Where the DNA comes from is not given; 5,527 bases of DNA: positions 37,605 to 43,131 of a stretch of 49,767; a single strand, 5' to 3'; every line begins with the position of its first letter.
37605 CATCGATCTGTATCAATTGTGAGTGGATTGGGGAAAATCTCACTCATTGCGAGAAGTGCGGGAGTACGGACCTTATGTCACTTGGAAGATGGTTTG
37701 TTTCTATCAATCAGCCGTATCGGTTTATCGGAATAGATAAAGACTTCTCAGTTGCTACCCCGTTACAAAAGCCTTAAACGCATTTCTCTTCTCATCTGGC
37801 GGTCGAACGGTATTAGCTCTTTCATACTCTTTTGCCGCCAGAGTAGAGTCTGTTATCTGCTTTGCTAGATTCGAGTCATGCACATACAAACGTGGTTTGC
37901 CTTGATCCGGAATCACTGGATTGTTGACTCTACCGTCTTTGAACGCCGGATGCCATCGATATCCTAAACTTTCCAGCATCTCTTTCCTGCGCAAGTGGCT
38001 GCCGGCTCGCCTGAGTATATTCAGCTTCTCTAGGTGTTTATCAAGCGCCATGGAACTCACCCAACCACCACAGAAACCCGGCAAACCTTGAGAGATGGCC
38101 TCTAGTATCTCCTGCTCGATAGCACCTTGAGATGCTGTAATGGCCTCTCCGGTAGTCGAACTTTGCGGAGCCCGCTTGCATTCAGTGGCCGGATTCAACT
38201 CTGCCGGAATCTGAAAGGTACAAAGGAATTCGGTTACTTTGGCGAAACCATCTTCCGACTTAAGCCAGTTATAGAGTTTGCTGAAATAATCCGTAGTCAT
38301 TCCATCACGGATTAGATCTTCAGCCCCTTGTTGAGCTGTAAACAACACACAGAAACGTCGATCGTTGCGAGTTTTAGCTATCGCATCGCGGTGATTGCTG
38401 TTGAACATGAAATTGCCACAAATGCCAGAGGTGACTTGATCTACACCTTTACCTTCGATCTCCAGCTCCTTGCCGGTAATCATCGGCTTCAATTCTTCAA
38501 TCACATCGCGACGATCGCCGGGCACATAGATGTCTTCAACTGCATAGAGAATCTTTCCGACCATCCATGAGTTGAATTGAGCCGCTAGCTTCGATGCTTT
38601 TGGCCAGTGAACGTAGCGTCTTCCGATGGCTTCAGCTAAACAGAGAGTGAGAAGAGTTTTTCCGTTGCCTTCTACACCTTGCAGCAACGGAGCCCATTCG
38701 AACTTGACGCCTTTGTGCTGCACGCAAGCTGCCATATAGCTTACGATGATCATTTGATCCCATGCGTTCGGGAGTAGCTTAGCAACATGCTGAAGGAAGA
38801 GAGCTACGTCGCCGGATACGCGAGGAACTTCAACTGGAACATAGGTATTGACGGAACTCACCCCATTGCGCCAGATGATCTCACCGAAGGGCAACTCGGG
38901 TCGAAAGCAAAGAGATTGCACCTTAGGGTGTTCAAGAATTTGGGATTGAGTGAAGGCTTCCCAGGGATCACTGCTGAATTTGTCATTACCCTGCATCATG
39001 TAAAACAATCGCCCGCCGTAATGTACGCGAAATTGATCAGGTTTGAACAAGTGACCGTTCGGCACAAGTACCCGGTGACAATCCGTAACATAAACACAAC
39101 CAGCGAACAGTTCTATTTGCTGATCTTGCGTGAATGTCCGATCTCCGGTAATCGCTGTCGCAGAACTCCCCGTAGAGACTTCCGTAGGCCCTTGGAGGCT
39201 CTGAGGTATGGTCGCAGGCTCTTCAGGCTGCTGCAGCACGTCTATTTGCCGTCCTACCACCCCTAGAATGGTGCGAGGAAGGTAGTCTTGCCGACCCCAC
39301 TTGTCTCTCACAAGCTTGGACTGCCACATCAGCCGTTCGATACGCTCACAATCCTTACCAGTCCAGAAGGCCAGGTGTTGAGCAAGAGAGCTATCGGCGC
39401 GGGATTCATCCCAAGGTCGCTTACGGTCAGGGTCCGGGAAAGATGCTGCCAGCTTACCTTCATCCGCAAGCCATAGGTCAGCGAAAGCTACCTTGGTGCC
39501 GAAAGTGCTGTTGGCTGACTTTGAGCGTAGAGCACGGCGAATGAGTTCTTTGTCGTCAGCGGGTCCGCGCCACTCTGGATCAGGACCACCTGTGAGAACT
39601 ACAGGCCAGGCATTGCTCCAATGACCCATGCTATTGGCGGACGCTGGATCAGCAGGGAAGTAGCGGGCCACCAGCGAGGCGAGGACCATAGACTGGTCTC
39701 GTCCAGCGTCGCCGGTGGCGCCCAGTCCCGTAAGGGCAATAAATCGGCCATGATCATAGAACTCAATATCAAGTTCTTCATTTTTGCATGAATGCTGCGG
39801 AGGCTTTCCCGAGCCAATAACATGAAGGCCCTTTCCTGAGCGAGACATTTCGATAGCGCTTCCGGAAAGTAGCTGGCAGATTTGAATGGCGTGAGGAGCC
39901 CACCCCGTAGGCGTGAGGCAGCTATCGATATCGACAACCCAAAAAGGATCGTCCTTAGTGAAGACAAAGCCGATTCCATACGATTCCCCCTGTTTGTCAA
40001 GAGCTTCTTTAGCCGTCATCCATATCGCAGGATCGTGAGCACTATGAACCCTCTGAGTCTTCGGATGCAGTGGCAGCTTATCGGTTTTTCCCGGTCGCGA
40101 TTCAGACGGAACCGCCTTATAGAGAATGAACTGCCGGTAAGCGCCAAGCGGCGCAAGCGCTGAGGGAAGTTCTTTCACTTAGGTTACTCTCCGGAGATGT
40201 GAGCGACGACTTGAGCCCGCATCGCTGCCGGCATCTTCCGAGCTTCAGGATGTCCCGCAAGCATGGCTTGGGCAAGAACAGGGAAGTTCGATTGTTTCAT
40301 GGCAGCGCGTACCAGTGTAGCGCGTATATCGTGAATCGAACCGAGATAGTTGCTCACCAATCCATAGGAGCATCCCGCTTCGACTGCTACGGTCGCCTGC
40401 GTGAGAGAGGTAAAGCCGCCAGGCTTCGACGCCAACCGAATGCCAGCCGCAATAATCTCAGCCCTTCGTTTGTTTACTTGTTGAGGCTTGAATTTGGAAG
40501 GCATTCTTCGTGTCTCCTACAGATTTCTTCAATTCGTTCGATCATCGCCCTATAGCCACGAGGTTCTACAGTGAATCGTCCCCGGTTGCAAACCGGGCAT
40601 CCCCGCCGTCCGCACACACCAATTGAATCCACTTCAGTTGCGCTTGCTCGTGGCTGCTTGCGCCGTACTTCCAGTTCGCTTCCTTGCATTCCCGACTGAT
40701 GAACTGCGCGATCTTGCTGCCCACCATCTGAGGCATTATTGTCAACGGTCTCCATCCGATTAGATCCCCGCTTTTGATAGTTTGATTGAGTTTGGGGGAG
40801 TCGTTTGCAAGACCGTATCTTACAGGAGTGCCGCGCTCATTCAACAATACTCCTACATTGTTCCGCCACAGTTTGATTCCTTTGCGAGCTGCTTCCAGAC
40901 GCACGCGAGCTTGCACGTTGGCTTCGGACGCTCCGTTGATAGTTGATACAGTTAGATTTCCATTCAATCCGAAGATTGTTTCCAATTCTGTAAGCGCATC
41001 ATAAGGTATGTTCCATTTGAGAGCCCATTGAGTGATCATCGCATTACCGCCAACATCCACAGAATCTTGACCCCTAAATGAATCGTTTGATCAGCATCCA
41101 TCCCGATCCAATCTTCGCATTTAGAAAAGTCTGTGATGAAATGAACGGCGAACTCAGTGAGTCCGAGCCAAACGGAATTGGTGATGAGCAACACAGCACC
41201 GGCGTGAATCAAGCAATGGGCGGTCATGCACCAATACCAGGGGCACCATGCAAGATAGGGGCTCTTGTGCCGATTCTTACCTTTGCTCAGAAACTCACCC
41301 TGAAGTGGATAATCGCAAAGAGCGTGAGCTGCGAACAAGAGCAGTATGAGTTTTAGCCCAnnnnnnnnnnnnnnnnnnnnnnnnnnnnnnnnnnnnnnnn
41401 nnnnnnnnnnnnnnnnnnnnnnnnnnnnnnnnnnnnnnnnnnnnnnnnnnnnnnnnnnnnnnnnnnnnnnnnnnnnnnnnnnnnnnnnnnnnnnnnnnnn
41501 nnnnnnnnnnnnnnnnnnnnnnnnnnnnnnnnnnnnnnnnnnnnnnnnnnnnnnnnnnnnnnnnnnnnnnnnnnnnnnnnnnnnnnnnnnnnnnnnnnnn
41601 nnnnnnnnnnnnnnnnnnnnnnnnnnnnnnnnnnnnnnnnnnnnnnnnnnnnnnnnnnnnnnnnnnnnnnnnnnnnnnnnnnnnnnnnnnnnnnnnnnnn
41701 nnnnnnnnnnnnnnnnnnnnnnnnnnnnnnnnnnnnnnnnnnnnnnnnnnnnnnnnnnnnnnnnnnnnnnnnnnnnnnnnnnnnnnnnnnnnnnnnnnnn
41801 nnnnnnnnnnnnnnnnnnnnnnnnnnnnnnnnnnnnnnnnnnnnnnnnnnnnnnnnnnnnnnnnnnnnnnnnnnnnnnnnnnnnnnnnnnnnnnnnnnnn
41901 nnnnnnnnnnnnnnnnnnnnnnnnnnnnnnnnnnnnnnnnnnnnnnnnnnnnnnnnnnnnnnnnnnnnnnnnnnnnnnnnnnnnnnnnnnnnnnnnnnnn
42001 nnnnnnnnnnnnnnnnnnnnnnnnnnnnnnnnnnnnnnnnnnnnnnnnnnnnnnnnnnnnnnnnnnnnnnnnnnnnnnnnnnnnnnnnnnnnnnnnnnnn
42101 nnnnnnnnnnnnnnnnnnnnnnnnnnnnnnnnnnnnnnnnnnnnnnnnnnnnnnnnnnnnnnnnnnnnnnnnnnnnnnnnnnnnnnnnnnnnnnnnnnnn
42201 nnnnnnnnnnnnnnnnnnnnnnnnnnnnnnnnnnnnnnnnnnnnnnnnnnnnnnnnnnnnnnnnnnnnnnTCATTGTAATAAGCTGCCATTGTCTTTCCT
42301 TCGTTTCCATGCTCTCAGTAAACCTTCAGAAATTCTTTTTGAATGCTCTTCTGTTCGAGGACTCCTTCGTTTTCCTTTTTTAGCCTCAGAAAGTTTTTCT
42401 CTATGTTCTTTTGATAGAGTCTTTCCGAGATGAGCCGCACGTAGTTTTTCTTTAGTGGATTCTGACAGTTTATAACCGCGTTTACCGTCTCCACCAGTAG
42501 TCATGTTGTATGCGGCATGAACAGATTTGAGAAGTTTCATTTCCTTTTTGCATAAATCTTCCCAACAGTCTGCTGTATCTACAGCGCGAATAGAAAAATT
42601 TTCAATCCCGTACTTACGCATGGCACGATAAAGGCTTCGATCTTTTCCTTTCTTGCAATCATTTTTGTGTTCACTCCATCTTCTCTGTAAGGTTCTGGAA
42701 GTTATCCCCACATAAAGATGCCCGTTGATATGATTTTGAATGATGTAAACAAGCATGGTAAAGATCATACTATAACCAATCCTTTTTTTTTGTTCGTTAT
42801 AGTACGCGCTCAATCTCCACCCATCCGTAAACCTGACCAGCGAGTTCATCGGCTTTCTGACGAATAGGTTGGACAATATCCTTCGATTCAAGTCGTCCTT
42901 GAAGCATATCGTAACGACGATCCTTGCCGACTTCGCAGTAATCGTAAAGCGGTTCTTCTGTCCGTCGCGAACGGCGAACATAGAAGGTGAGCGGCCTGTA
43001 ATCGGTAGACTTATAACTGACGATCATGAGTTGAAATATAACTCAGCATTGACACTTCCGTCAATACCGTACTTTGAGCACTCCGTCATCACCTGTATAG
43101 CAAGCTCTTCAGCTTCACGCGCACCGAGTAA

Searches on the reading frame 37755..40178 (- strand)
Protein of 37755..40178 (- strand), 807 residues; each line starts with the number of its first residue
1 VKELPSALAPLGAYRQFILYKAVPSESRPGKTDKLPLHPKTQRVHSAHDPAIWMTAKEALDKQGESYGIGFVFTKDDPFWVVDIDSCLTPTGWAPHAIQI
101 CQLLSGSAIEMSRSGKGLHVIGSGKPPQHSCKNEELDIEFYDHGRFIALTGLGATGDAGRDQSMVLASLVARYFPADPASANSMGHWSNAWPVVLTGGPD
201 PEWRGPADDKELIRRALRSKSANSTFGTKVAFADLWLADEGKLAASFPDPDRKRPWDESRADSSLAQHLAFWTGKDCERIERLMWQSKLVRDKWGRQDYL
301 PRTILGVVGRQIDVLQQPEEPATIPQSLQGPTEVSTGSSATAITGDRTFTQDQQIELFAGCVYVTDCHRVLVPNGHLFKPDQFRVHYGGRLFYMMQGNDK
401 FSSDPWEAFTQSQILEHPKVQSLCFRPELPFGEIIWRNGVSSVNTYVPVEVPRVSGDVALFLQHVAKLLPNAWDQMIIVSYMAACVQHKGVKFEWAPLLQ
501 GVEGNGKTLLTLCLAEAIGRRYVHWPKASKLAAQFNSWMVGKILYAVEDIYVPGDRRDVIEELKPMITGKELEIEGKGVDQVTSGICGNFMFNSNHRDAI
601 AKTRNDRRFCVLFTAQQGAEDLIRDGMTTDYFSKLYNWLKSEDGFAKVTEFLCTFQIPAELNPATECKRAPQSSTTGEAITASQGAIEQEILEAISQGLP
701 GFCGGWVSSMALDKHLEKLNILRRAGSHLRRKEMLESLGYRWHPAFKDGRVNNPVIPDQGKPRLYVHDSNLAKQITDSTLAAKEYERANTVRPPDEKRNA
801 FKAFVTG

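Call 74: search_protein_families(library=pfam, proteins=[window:37755-40178:-], max_evalue=0.001)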
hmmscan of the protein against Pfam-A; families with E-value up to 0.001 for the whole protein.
window:37755-40178:- (807 aa): 2 families
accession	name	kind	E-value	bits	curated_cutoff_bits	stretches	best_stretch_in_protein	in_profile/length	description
PF19263.5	DUF5906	-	2.7e-16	60.7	27.6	1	499-608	1-114/114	Family of unknown function (DUF5906)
PF22763.1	NrS1-1_pol-like_HBD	-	1.8e-15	57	27.9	1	259-304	2-51/64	NrS-1 polymerase HBD domain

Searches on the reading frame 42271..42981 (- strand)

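Call 75: search_protein_families(library=pfam, proteins=[window:42271-42981:-], max_evalue=0.001)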
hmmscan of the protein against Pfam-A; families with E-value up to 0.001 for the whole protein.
window:42271-42981:- (236 aa): 2 families
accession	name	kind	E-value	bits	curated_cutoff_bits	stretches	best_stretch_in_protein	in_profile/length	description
PF01541.30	GIY-YIG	-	5.8e-11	43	22.6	1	77-156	3-74/78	GIY-YIG catalytic domain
PF07460.16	NUMOD3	-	5.4e-05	23.5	20.4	0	186-204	1-19/37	NUMOD3 motif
